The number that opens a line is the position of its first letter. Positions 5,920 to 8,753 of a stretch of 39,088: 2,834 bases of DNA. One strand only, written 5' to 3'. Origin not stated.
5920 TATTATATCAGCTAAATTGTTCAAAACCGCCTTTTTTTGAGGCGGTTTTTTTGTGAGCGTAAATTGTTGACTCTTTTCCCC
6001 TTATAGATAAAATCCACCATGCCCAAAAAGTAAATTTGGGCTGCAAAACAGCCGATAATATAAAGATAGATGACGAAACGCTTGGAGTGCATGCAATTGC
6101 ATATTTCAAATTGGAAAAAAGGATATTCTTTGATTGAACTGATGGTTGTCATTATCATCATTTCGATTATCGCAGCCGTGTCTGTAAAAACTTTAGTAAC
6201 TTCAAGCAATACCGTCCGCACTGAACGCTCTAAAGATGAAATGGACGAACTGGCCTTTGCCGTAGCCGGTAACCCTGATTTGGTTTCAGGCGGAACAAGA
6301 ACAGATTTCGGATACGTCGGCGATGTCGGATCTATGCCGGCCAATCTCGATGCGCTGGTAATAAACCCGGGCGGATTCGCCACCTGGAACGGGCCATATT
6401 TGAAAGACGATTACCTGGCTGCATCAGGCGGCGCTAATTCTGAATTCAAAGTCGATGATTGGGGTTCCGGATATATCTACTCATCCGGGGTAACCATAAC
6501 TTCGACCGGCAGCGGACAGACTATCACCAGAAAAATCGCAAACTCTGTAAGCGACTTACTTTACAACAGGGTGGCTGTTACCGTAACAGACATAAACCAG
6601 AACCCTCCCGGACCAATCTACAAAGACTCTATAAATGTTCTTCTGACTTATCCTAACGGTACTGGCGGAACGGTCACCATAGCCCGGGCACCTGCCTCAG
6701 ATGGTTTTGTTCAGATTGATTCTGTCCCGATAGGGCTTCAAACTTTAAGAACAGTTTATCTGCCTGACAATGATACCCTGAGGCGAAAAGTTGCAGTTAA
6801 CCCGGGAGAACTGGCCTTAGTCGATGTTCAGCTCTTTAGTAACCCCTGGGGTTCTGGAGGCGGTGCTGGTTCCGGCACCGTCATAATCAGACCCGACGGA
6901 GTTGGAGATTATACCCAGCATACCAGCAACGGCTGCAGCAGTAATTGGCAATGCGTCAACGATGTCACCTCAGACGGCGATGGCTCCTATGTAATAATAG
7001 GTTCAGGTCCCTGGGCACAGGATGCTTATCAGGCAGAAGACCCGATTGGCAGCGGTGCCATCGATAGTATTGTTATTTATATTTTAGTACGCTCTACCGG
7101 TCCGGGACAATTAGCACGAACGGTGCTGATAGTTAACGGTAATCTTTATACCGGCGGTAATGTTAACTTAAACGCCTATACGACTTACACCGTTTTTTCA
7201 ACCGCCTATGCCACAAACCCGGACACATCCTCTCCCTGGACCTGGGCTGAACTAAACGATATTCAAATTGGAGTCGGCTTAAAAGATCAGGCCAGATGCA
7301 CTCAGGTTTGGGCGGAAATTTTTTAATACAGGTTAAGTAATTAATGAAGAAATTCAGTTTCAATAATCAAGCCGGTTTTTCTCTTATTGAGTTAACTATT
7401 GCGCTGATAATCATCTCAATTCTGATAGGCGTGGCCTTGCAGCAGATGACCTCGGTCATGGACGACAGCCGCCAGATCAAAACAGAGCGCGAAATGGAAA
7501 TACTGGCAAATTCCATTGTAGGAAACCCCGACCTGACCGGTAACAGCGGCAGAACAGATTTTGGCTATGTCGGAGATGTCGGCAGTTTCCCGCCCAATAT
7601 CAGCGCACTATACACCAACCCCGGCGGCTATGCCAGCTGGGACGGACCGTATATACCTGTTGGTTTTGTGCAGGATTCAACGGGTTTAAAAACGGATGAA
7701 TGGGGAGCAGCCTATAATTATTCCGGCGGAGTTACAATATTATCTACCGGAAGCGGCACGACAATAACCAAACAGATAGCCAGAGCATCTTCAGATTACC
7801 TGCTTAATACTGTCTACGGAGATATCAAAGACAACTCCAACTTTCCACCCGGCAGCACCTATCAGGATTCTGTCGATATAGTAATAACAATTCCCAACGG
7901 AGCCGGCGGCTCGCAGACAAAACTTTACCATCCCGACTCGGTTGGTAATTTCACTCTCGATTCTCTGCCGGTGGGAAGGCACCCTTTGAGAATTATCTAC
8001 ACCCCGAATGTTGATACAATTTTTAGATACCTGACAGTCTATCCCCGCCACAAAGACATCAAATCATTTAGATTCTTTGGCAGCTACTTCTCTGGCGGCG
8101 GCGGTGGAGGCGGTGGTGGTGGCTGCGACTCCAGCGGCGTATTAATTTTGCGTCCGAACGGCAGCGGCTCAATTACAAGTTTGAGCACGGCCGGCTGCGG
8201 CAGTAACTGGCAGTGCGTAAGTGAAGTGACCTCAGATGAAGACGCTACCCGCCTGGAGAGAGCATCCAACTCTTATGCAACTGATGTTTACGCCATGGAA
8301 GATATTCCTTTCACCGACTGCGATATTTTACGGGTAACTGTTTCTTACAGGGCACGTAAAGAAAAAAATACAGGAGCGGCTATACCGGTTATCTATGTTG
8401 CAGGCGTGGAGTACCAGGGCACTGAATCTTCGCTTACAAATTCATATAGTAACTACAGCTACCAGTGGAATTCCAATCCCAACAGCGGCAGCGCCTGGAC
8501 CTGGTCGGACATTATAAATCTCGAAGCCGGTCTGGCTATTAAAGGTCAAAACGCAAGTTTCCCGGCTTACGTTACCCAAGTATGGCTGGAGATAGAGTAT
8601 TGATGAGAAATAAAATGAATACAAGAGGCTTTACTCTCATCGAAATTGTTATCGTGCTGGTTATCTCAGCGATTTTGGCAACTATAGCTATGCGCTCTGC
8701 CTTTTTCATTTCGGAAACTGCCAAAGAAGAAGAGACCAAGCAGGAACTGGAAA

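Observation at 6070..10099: Orphan tandem array of four paralogous, oversized GspG-like pseudopilins with C-terminal display domains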

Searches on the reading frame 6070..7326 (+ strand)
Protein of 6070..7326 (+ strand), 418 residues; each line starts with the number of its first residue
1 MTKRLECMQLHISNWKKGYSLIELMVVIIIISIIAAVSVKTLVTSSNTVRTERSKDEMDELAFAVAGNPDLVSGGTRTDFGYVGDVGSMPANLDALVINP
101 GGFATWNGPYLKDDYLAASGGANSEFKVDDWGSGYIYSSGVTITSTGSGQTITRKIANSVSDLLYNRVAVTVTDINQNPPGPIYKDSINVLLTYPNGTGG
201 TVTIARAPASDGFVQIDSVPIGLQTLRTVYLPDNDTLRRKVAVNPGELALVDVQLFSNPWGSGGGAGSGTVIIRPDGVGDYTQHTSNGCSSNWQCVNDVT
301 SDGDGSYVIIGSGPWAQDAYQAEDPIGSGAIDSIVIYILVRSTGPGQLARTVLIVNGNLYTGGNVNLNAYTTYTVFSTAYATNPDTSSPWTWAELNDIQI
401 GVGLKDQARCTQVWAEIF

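Call 3: search_protein_families(library=pfam, proteins=[window:6070-7326:+], max_evalue=1)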
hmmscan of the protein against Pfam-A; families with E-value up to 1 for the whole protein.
window:6070-7326:+ (418 aa): 2 families
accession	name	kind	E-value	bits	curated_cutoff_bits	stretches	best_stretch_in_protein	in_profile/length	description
PF07963.17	N_methyl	-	1.2e-06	28.2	21.2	1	16-37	4-25/27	Prokaryotic N-terminal methylation motif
PF08334.16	T2SSG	-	0.11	13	21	1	85-138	31-77/108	Type II secretion system (T2SS), protein G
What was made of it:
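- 6070..7326 (+): Slot 1 modular pilin, 418 aa (an alternative start at ATG 6091 gives an 11-aa leader). Order of parts: class III signal G18|Y19SLIE, alpha1 helix, GspG-type head, transthyretin-like sandwich, Gly-rich linker, jelly-roll module. N_methyl 28.2 bits (call 3).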

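Call 4: search_protein_families(library=ncbifam, proteins=[window:6070-7326:+], max_evalue=1)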
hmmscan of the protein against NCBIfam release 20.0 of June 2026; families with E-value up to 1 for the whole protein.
window:6070-7326:+ (418 aa): 11 families
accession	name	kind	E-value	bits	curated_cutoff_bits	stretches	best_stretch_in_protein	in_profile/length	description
TIGR02532.1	IV_pilin_GFxxxE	domain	1e-06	28.3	16.3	1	16-37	1-22/24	prepilin-type N-terminal cleavage/methylation domain-containing protein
TIGR01710.1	typeII_sec_gspG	equivalog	6.2e-06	26.3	88.85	1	17-65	1-49/134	type II secretion system major pseudopilin GspG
TIGR01708.2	typeII_sec_gspH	equivalog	6.1e-05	23.1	80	1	17-47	2-34/169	type II secretion system minor pseudopilin GspH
NF041775.1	typeIV_PilA_Myxo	equivalog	0.00018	21.5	400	1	16-48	10-42/214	type IV pilin protein PilA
NF007862.0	PRK10574.1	equivalog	0.00025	21.2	138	1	16-40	4-28/145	prepilin peptidase-dependent pilin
NF040999.1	pilin_ComGC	equivalog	0.0004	20.5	75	1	16-51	1-36/84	competence type IV pilus major pilin ComGC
NF007800.0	PRK10506.1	equivalog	0.00061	19.6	158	1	13-41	5-33/163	prepilin peptidase-dependent protein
NF041013.1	T4P_ComGE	equivalog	0.00062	19.8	49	1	15-58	2-45/83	competence type IV pilus minor pilin ComGE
TIGR02596.1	TIGR02596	subfamily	0.0029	17.7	70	1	20-64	2-47/196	Verru_Chthon cassette protein D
NF041002.1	pilin_ComGF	equivalog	0.05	13.8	80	1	16-58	1-43/139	competence type IV pilus minor pilin ComGF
TIGR02599.1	TIGR02599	subfamily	0.082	12.1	256.5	1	18-56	1-39/361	Verru_Chthon cassette protein C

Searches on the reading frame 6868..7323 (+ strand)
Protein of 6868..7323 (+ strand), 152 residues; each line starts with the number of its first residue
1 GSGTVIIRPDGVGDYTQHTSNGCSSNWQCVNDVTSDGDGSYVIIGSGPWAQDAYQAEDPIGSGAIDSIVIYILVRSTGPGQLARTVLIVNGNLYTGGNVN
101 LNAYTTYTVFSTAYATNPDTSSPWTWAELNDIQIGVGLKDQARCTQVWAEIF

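Call 69: search_protein_families(library=ncbifam, proteins=[window:6868-7323:+], max_evalue=0.1)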
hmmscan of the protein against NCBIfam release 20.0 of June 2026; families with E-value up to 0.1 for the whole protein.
window:6868-7323:+ (152 aa): 0 families

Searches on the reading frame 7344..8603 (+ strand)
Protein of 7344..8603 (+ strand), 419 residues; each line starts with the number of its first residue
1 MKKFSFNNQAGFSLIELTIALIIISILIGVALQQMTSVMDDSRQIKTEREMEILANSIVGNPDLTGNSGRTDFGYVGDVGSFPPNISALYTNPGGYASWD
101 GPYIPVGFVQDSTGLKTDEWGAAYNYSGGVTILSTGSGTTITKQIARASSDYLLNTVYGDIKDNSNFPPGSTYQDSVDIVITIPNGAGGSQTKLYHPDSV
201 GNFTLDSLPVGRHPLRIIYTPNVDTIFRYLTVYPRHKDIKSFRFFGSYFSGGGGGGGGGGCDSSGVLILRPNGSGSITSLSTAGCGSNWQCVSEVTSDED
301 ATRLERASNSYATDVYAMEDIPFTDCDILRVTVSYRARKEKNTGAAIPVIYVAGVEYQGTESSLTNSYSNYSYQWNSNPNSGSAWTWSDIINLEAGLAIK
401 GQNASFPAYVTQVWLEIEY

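Call 3: search_protein_families(library=pfam, proteins=[window:7344-8603:+], max_evalue=1)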
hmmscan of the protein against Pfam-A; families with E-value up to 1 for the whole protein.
window:7344-8603:+ (419 aa): 2 families
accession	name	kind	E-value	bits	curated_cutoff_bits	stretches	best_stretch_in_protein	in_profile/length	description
PF07963.17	N_methyl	-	1.2e-07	31.5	21.2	1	7-32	2-27/27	Prokaryotic N-terminal methylation motif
PF08334.16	T2SSG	-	0.079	13.5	21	1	78-136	31-91/108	Type II secretion system (T2SS), protein G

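Call 4: search_protein_families(library=ncbifam, proteins=[window:7344-8603:+], max_evalue=1)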
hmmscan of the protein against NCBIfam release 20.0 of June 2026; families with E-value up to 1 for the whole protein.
window:7344-8603:+ (419 aa): 14 families
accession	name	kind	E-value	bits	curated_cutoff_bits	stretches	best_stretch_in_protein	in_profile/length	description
NF041013.1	T4P_ComGE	equivalog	1.4e-05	25.1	49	1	8-54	2-48/83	competence type IV pilus minor pilin ComGE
TIGR02532.1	IV_pilin_GFxxxE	domain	2.3e-05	24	16.3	1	9-32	1-24/24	prepilin-type N-terminal cleavage/methylation domain-containing protein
TIGR01710.1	typeII_sec_gspG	equivalog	7.6e-05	22.7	88.85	1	11-57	2-48/134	type II secretion system major pseudopilin GspG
TIGR01708.2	typeII_sec_gspH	equivalog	0.00071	19.6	80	1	9-47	1-38/169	type II secretion system minor pseudopilin GspH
NF038304.1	EPS_HpsC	equivalog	0.00078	19.1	200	1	7-55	18-68/318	hormogonium polysaccharide secretion pseudopilin HpsC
NF007800.0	PRK10506.1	equivalog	0.0074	16.1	158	1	5-37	4-36/163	prepilin peptidase-dependent protein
NF040999.1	pilin_ComGC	equivalog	0.014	15.6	75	1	10-32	2-24/84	competence type IV pilus major pilin ComGC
NF007862.0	PRK10574.1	equivalog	0.018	15.1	138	1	7-32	2-27/145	prepilin peptidase-dependent pilin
TIGR02523.1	type_IV_pilV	equivalog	0.02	15.3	52.2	1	9-37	1-30/139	type IV pilus modification protein PilV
NF007660.0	PRK10332.1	equivalog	0.034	14.6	86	1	5-39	4-37/107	prepilin-type N-terminal cleavage/methylation domain-containing protein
NF041775.1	typeIV_PilA_Myxo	equivalog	0.038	14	400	1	6-49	6-50/214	type IV pilin protein PilA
NF041002.1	pilin_ComGF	equivalog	0.062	13.5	80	1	9-52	1-44/139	competence type IV pilus minor pilin ComGF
NF007848.0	PRK10557.1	equivalog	0.069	12.4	120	1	7-43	8-48/192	prepilin peptidase-dependent protein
TIGR01711.1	gspJ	equivalog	0.24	11.2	64.85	1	10-51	1-41/192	type II secretion system minor pseudopilin GspJ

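Call 26: find_homologous_proteins(query=window:7344-8603:+, max_evalue=0.001)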
Query window:7344-8603:+ (419 aa): 616 proteins with E <= 0.001 among 4934 candidates; the best 120 are listed.
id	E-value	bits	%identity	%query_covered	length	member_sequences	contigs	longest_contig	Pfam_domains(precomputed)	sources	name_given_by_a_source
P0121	2.0e-274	928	97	100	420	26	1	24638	PF07963.18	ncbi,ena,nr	ncbi:MAG: prepilin-type N-terminal cleavage/methylation domain-containing protein [candidate divisio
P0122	1.3e-236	803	81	100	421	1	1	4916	PF07963.18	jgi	jgi:prepilin-type N-terminal cleavage/methylation domain-containing protein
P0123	1.5e-182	625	62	100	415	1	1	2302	PF07963.18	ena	-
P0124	1.6e-179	615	62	100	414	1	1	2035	PF07963.18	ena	-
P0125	6.6e-177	607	62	98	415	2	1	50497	-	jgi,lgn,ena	-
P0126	8.2e-177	606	61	100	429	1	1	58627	-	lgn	-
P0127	4.0e-175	601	62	97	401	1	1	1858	-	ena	-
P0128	7.8e-175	600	62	100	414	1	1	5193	-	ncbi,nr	ncbi:MAG TPA: prepilin-type N-terminal cleavage/methylation domain-containing protein [candidate div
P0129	1.1e-174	599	61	100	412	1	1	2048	PF07963.18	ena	-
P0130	1.7e-174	599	64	97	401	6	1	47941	-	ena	-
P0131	1.9e-173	595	61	100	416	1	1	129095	-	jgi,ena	-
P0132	5.9e-172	590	50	99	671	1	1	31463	PF07963.18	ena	-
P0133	5.0e-171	587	60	98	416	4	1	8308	-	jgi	jgi:prepilin-type N-terminal cleavage/methylation domain-containing protein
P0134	7.1e-170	583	59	100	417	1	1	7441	-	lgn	-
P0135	9.8e-167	573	59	98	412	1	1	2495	PF07963.18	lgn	-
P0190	3.7e-141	489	54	98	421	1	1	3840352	PF07963.18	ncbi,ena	-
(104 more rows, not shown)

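Call 30: find_encoding_contigs(protein=P0190, flank=10000, max_places=1)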
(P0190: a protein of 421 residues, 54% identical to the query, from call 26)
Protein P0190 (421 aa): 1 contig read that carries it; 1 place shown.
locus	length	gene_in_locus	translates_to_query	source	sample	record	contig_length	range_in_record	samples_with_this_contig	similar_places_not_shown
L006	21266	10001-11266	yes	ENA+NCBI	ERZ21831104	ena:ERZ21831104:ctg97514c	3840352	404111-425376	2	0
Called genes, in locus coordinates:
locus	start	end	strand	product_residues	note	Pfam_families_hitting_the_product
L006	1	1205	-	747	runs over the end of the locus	PF01578:Cytochrom_C_asm, PF16327:CcmF_C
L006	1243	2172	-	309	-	PF02401:LYTB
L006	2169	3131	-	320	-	PF16881:LIAS_N, PF04055:Radical_SAM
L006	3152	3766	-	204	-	PF01174:SNO, PF07685:GATase_3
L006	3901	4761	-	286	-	PF07505:DUF5131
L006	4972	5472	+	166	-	PF01797:Y1_Tnp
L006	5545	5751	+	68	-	-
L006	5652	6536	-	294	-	PF01680:SOR_SNZ, PF05690:ThiG (weak)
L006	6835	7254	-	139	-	PF02082:Rrf2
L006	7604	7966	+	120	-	PF01521:Fe-S_biosyn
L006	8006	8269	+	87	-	PF10652:DUF2480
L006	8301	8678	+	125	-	PF00111:Fer2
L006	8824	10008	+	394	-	PF07963:N_methyl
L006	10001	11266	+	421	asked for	PF07963:N_methyl (weak)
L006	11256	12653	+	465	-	PF07963:N_methyl (weak), PF13385:Laminin_G_3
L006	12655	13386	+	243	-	PF07963:N_methyl, PF13620:CarboxypepD_reg (weak)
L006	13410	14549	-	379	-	PF03435:Sacchrp_dh_NADP, PF16653:Sacchrp_dh_C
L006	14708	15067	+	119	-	PF00512:HisKA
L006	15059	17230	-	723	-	-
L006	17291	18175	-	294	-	PF00348:polyprenyl_synt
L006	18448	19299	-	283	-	PF12146:Hydrolase_4, PF00561:Abhydrolase_1, PF12697:Abhydrolase_6, PF00326:Peptidase_S9 (faint)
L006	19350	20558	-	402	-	PF04187:Cofac_haem_bdg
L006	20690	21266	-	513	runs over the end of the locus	PF00117:GATase, PF07722:Peptidase_C26 (weak), PF02540:NAD_synthase, PF00958:GMP_synt_C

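Call 40: predict_structure(alignment_id=A3)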
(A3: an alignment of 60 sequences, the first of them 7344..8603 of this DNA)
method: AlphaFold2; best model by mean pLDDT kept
length: 419 residues; sequences in the alignment: 60
mean_pLDDT: 84.7   pTM: 0.49
mean pLDDT of the five models: 84.7, 84.2, 81.0, 80.3, 78.7
residues with pLDDT >= 90: 161; 70-90: 215; 50-70: 29; < 50: 14
segments of 3 or more residues with pLDDT < 50: 1-3, 253-260
pLDDT, mean of each block of 10 residues (from residue 1): 48 78 89 81 86 88 79 87 85 81 75 70 78 78 84 89 85 84 87 88 90 90 84 83 82 40 78 94 92 86 94 94 76 97 96 95 97 96 90 94 96 93
secondary structure, 60 per line:
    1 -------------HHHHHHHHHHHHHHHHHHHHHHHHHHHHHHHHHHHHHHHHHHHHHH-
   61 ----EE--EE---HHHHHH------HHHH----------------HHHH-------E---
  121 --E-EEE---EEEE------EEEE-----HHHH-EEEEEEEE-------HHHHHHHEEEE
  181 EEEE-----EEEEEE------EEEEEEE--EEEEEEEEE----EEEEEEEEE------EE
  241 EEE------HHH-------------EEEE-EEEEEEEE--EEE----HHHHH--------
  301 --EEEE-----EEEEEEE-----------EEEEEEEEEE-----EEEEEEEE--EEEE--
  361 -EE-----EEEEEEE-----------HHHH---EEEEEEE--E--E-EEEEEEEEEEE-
elements in order: H14-59 H74-79 H86-89 H106-109 E125-127 E131-134 E141-144 H150-153 E155-162 H170-176 E177-184 E190-195 E202-208 E211-219 E224-232 E239-243 E266-269 E271-278 E281-283 H288-292 E303-306 E312-318 E330-339 E345-352 E355-358 E369-375 H387-390 E394-400 E408-418
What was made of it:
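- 7344..8603 (+): Slot 2 modular pilin, 419 aa. Order of parts: G11|F12SLIE signal, alpha1 helix (14-59), GspG-type head, sandwich (155-243), poly-Gly linker (residues ~250-262; pLDDT below 50 at 253-260), jelly-roll module (264-419). Calls 3, 26, 40.
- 8133..8600 (+): Jelly-roll add-on module of slot 2, with a conserved Cys pair (GC..NWQC) and no Pfam or NCBIfam model. AF2 pLDDT mostly above 90 (call 40).
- Checked: The extra ~150-aa module in proteins 1 and 2 is also real, with pLDDT above 90 (call 40).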

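Call 48: fold_search(model_id=the predicted structure, library=pdb)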
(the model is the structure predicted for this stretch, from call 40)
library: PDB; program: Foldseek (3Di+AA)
matches with E <= 10: 1666; with E <= 0.001: 119
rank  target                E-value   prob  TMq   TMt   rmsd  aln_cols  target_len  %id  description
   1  6fb3_A                3.6e-07  1.00  0.17  0.04  18.9       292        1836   11  Teneurin 2 Partial Extracellular Domain (released 2018-03-28)
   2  3njx                  1.7e-06  1.00  0.18  0.16  12.4       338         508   10  Rhamnogalacturonan Lyase from Aspergillus aculeatus mutant H210A (released 2010-10-06)
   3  7ban_A                1.9e-06  1.00  0.17  0.04  18.1       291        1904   11  human Teneurin4 Mut C2 (released 2022-01-12)
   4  8fia_A                2.1e-06  1.00  0.18  0.05  18.3       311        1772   10  The structure of fly Teneurin self assembly (released 2023-05-03)
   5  8r50_A                2.6e-06  1.00  0.17  0.04  18.9       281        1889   10  Mouse teneurin-3 compact dimer - A1B1 isoform (released 2024-05-08)
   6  7bam_A                2.8e-06  1.00  0.16  0.04  17.8       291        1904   11  human Teneurin4 WT C2 (released 2021-12-01)
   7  2xhn_A                3.0e-06  1.00  0.17  0.15  12.9       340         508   10  Rhamnogalacturonan lyase from Aspergillus aculeatus K150A active site mutant (released 2010-09-29)
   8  7qx5                  3.7e-06  1.00  0.23  0.16  16.6       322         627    9  mosquitocidal Cry11Aa-Y449F determined at pH 7 from naturally-occurring nanocrystals by Serial femtosecond crystallograp (released 2022-07-27)
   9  7qx6                  3.7e-06  1.00  0.23  0.16  16.3       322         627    9  mosquitocidal Cry11Aa-E583Q determined at pH 7 from naturally-occurring nanocrystals by Serial femtosecond crystallograp (released 2022-07-27)
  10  7qyd_A                4.1e-06  1.00  0.25  0.17  18.7       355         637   10  mosquitocidal Cry11Ba determined at pH 6.5 from naturally-occurring nanocrystals by Serial femtosecond crystallography (released 2022-07-27)
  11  8a1a_A                4.6e-06  1.00  0.20  0.07  17.5       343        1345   10  Structure of a leucinostatin derivative determined by host lattice display : L1F11V1 construct (released 2022-12-07)
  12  7qyd_B                9.5e-06  1.00  0.23  0.16  18.8       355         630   11  mosquitocidal Cry11Ba determined at pH 6.5 from naturally-occurring nanocrystals by Serial femtosecond crystallography (released 2022-07-27)
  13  6qfk_A                1.1e-05  1.00  0.21  0.07  17.6       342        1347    9  EngBF DARPin Fusion 4b G10 (released 2019-11-06)
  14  8a19_A                1.2e-05  1.00  0.20  0.07  17.5       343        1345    9  Structure of a leucinostatin derivative determined by host lattice display : L1E4V1 construct (released 2022-12-07)
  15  6qep                  1.6e-05  1.00  0.19  0.07  18.2       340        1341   10  EngBF DARPin Fusion 4b H14 (released 2019-11-06)
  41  5fui                  1.2e-04  1.00  0.23  0.65   4.0       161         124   16  Crystal structure of the C-terminal CBM6 of LamC a marine laminarianse from Zobellia galactanivorans (released 2016-03-02)
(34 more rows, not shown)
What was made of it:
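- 8133..8600 (+): Foldseek single-domain matches: CBM6 5fui (TMt 0.65, rmsd 4.0), CBM4-2, CBM16 and Cry toxins (which carry a jelly-roll domain III) (call 48).
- The linker has pLDDT below 50 and the jelly-roll has a CBM6/CBM4/CBM16-like fold (calls 40, 48).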

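Call 51: search_protein_families(library=pfam, proteins=[L006:11256-12653:+, L006:8824-10008:+], max_evalue=0.01)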
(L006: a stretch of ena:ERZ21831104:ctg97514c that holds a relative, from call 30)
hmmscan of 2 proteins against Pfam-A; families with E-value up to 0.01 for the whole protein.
L006:11256-12653:+ (465 aa): 4 families
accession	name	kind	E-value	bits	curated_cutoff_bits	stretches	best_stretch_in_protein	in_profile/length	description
PF13385.13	Laminin_G_3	-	1.6e-30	106.7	27.6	1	303-458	1-151/151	Concanavalin A-like lectin/glucanases superfamily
PF07963.17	N_methyl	-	1.3e-07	31.3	21.2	1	6-30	3-27/27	Prokaryotic N-terminal methylation motif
PF13620.12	CarboxypepD_reg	-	0.00097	19.9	32.3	1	154-218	1-57/82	Carboxypeptidase regulatory-like domain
PF02973.23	Sialidase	-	0.002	18.1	26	1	399-461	119-185/189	Sialidase, N-terminal domain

L006:8824-10008:+ (394 aa): 2 families
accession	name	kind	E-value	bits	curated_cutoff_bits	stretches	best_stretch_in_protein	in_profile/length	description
PF07963.17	N_methyl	-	6.5e-08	32.3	21.2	1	5-29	2-26/27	Prokaryotic N-terminal methylation motif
PF08334.16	T2SSG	-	0.0041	17.6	21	0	76-127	31-77/108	Type II secretion system (T2SS), protein G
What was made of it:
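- Closest known: Modular minor pilins PilB/PilC. Same: Both use lectin-type modules: the ConA-like superfamily found in PilC also occurs in Zixibacterial slots 2 and 3 (call 51).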
